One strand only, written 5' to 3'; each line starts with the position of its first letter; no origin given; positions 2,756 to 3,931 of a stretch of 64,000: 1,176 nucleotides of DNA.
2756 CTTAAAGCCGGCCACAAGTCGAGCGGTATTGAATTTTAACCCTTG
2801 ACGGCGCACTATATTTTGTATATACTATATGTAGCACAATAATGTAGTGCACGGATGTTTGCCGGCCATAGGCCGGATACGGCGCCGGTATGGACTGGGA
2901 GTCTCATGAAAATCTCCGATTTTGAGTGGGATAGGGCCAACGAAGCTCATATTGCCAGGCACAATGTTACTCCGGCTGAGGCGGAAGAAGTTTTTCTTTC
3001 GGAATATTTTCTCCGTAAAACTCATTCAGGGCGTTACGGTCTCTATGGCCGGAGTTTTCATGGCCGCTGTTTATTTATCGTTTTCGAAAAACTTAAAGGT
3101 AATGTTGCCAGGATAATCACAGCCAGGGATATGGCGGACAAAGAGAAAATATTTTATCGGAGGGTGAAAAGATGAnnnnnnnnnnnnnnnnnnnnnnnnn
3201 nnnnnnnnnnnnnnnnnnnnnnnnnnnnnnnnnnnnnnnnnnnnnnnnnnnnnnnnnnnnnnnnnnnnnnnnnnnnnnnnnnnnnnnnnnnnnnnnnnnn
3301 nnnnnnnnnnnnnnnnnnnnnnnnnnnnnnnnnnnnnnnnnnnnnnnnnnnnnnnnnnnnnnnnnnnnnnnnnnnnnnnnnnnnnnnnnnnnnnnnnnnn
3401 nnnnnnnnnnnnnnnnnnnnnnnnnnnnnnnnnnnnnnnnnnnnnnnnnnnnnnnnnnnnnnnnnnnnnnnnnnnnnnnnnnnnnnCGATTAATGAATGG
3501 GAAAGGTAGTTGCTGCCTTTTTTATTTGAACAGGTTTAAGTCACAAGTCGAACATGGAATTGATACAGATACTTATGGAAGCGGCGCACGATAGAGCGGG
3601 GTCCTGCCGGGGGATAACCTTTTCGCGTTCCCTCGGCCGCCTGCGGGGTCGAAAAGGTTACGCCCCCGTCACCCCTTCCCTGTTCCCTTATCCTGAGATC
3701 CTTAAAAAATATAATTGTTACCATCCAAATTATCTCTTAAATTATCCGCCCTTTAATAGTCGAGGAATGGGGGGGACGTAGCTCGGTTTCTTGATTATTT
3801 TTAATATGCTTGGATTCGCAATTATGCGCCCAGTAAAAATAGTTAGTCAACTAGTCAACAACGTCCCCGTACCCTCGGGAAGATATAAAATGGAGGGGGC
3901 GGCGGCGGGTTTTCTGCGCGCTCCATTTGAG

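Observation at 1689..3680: A 1.8 kb toxin/abortive-infection cassette inserted at the polA stop codon, bracketed by ~105 bp direct repeats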

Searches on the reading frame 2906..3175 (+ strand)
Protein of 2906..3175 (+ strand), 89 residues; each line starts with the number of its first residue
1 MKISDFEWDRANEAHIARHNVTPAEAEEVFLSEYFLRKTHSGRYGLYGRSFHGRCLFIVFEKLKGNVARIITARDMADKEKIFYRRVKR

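Call 8: search_protein_families(library=pfam, proteins=[window:2906-3175:+], max_evalue=0.1)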
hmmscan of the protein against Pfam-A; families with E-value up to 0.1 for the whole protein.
window:2906-3175:+ (89 aa): 1 family
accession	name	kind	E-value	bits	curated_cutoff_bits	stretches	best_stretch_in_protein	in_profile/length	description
PF04365.19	BrnT_toxin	-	9.9e-12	45.4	34.5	1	8-80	1-77/77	Ribonuclease toxin, BrnT, of type II toxin-antitoxin system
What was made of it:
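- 2906..3175 (+): brnT (toxin, 89 aa). PF04365 E 1e-11, above the gathering score (call 8).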

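Call 9: search_protein_families(library=ncbifam, proteins=[window:2906-3175:+], max_evalue=0.1)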
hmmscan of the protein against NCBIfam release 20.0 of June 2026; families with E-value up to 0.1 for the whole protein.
window:2906-3175:+ (89 aa): 0 families

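Call 10: search_protein_families(library=padloc, proteins=[window:2906-3175:+], max_evalue=0.1)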
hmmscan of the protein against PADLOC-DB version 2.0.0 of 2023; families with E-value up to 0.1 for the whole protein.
window:2906-3175:+ (89 aa): 0 families

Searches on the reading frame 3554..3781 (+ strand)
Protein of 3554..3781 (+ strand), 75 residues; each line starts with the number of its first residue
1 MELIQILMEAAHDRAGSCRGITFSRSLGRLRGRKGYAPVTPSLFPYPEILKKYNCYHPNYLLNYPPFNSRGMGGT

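Call 8: search_protein_families(library=pfam, proteins=[window:3554-3781:+], max_evalue=0.1)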
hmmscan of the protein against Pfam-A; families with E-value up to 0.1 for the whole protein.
window:3554-3781:+ (75 aa): 1 family
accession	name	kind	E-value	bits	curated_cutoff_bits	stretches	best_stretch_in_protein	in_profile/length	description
PF10097.14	DUF2335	-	0.085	13.2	25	0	45-60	1-16/50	Predicted membrane protein (DUF2335)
